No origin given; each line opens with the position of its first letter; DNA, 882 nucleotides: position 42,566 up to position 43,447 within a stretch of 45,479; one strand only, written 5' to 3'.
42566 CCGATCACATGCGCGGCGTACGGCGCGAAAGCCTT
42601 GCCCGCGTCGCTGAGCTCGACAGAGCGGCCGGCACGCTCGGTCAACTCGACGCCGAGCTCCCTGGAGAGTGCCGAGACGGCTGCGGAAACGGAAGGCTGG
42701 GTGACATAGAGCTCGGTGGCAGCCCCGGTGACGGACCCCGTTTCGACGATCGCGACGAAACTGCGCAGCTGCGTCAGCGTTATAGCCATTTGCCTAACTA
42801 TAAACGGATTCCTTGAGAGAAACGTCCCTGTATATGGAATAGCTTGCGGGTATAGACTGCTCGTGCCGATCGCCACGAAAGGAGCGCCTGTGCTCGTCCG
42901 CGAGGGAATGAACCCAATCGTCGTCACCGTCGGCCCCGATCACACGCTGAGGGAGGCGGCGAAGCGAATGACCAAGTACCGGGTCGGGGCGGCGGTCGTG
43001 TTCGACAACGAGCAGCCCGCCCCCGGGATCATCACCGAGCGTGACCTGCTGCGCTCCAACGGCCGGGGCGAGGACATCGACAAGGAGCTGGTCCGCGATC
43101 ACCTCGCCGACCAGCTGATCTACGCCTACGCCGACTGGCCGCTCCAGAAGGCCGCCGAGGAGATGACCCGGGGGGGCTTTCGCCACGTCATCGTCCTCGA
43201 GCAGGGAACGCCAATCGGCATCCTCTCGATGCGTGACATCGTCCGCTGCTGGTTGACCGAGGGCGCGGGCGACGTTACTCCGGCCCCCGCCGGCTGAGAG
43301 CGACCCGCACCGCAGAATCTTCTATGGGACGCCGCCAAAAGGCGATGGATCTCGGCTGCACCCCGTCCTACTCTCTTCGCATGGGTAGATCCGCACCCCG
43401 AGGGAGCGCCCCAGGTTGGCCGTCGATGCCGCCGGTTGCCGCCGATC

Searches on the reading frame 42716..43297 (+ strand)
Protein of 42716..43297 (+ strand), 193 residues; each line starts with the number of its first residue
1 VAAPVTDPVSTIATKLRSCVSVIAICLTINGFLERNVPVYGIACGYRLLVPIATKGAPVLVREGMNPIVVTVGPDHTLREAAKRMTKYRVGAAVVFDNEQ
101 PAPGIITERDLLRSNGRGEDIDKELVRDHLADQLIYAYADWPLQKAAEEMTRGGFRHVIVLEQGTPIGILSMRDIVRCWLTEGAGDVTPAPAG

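Call 9: search_protein_families(library=pfam, max_evalue=0.001, proteins=[window:42716-43297:+])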
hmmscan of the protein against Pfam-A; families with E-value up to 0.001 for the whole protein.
window:42716-43297:+ (193 aa): 1 family
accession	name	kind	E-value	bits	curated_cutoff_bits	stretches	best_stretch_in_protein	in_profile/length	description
PF00571.33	CBS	-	6.8e-24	84.4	24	2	65-113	5-53/57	CBS domain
